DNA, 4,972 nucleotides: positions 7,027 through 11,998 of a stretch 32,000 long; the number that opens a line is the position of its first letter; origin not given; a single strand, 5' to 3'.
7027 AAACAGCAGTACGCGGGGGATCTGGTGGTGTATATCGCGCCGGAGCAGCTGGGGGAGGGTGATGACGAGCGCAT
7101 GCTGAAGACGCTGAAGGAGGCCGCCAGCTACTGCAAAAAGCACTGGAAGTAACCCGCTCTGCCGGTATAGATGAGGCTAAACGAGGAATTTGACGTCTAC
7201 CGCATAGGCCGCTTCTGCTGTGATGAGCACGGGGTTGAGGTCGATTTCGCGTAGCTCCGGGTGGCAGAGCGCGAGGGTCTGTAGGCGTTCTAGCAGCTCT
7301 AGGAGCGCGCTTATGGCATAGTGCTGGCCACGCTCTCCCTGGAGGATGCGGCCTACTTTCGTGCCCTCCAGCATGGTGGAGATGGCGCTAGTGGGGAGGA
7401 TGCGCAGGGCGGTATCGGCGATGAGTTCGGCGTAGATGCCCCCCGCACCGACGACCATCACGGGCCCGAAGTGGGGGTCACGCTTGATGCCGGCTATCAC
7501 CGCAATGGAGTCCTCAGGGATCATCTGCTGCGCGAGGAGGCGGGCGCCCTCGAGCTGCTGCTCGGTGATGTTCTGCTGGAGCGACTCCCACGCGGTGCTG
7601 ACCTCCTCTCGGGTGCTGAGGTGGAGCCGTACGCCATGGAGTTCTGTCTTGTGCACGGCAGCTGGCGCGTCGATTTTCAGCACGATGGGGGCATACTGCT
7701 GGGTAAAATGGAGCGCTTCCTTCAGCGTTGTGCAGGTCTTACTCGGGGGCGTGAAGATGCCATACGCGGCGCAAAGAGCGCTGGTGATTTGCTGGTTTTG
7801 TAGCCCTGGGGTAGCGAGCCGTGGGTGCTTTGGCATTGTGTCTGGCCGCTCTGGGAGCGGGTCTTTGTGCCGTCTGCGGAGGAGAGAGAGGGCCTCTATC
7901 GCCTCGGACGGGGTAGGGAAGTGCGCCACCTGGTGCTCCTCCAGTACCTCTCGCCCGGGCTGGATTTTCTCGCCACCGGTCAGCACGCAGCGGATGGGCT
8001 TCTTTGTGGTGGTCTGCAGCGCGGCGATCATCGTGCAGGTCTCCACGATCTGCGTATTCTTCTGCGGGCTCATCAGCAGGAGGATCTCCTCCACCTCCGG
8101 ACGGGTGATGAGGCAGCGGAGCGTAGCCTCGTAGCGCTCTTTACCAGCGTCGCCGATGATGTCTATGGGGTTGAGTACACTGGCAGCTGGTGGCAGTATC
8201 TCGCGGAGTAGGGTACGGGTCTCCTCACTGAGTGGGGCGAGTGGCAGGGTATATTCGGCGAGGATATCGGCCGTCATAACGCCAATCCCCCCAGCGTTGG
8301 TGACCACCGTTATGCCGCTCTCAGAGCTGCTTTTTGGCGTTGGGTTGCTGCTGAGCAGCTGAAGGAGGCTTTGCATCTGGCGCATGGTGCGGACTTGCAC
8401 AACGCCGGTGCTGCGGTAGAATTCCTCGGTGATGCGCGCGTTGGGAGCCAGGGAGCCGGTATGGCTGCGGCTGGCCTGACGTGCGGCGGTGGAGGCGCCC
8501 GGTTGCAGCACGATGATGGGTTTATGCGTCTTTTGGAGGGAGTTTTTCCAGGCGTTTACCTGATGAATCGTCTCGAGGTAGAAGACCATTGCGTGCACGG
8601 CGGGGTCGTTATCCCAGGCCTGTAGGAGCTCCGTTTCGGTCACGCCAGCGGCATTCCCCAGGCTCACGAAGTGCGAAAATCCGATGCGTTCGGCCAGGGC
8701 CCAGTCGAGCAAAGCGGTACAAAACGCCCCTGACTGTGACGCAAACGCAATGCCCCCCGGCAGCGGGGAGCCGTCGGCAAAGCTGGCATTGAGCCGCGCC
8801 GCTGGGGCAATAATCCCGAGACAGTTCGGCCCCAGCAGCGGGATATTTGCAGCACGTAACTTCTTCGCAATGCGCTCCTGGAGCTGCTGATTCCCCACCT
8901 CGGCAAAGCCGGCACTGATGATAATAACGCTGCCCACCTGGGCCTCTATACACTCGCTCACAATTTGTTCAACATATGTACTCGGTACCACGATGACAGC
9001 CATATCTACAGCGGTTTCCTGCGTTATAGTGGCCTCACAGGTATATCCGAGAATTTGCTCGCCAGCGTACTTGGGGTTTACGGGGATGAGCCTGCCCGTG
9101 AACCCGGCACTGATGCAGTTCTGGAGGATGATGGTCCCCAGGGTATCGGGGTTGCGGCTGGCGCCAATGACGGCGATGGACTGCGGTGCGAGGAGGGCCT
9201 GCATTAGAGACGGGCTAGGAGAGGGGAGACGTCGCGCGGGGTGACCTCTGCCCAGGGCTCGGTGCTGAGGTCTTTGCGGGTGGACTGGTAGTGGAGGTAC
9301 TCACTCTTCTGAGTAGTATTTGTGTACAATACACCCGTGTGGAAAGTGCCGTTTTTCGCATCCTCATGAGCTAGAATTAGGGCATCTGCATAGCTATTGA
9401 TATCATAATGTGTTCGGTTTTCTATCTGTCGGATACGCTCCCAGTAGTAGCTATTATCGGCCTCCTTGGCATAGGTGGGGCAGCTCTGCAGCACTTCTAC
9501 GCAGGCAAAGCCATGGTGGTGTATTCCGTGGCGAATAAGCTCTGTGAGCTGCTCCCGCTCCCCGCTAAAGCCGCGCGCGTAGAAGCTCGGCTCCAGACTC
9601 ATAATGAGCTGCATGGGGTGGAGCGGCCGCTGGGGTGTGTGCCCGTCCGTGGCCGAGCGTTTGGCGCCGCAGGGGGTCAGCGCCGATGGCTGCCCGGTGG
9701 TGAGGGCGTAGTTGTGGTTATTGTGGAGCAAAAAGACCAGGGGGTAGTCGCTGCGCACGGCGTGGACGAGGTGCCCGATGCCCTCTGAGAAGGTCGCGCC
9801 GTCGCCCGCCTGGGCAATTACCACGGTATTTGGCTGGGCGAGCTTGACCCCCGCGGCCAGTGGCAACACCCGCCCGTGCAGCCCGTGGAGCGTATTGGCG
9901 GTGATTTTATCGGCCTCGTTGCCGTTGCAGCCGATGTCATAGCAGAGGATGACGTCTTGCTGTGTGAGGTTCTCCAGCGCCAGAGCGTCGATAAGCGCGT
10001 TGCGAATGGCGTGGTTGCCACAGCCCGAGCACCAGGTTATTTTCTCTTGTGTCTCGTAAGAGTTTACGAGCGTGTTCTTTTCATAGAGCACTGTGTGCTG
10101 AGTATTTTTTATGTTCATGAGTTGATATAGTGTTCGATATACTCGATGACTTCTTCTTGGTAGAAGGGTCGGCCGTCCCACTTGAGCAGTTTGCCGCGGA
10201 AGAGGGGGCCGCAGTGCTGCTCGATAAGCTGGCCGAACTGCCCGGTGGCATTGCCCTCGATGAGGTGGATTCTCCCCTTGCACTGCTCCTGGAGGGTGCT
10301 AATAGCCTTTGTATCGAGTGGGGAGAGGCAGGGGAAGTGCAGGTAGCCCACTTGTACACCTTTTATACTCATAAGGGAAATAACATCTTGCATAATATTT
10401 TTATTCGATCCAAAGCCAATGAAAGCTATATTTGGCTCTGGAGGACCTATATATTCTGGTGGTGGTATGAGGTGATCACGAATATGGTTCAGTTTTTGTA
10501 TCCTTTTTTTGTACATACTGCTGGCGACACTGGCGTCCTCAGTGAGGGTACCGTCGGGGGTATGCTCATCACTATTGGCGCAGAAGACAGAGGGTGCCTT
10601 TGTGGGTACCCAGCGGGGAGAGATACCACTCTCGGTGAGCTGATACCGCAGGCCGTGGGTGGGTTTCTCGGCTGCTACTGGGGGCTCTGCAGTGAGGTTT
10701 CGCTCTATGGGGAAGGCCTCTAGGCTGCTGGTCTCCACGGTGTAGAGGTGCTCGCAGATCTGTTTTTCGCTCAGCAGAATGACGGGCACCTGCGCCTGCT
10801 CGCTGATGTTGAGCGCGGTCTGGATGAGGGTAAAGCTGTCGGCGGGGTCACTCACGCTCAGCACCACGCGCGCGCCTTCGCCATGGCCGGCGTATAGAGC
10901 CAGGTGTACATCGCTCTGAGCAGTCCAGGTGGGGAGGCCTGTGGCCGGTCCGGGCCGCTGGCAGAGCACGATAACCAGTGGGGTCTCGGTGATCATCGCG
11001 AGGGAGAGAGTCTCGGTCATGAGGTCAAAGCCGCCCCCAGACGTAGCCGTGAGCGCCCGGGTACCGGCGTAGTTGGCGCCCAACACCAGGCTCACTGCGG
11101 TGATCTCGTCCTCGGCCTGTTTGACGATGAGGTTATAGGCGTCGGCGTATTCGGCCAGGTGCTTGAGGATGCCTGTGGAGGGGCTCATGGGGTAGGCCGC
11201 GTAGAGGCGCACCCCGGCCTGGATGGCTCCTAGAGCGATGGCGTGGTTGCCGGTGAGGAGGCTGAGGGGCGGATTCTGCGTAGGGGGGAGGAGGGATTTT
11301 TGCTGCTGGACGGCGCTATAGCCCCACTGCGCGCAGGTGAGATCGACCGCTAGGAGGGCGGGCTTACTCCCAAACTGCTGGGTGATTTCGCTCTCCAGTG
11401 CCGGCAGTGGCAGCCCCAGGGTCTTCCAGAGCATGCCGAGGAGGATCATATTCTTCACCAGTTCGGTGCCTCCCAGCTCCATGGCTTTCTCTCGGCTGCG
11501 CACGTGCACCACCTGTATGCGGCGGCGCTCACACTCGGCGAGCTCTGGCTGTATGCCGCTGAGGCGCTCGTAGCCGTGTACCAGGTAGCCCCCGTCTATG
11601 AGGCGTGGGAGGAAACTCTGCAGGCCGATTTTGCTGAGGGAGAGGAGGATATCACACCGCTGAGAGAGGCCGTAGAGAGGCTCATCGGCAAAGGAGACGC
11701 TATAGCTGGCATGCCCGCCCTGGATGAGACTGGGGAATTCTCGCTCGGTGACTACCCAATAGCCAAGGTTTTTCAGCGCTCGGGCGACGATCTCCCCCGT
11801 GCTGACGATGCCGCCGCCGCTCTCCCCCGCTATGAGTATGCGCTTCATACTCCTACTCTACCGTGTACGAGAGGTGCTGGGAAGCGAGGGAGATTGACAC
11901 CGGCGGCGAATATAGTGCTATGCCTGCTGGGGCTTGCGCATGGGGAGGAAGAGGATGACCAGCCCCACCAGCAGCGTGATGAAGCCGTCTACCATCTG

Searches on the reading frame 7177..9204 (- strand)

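Call 56: search_protein_families(library=pfam, proteins=[window:7177-9204:-], max_evalue=0.00001)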
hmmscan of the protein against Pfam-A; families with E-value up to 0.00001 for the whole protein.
window:7177-9204:- (675 aa): 5 families
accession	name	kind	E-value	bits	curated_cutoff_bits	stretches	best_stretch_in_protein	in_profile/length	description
PF13549.11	ATP-grasp_5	-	4.9e-49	167.1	27.6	1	473-673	14-219/221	ATP-grasp domain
PF13607.11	Succ_CoA_lig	-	2.1e-39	134.8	27.4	1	149-284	1-138/138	Succinyl-CoA ligase like flavodoxin domain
PF13380.12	CoA_binding_2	-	4.5e-25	88.8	22.8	1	9-132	2-114/116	CoA binding domain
PF02629.25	CoA_binding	-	3.3e-13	50.7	22.3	1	8-99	4-97/97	CoA binding domain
PF19045.5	Ligase_CoA_2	-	5.5e-09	36.7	23.7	1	299-435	2-143/162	Ligase-CoA domain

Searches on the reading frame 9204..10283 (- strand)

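Call 56: search_protein_families(library=pfam, proteins=[window:9204-10283:-], max_evalue=0.00001)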
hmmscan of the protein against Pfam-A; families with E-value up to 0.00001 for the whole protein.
window:9204-10283:- (359 aa): 2 families
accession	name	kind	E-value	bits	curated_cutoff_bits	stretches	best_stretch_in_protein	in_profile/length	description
PF02775.26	TPP_enzyme_C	-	3.7e-23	82.4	21.9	1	120-264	5-151/151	Thiamine pyrophosphate enzyme, C-terminal TPP binding domain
PF12367.13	PFO_beta_C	-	5.8e-06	26.7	24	0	268-327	1-56/66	Pyruvate ferredoxin oxidoreductase beta subunit C terminal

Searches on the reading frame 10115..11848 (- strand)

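Call 56: search_protein_families(library=pfam, proteins=[window:10115-11848:-], max_evalue=0.00001)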
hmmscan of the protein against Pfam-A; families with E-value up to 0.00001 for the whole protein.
window:10115-11848:- (577 aa): 2 families
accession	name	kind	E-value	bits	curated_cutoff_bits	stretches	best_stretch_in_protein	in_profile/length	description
PF01855.24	POR_N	-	1.6e-47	162.6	27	1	207-445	2-228/231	Pyruvate flavodoxin/ferredoxin oxidoreductase, thiamine diP-bdg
PF01558.24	POR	-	2.5e-23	83.5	27.4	1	11-177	2-172/173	Pyruvate ferredoxin/flavodoxin oxidoreductase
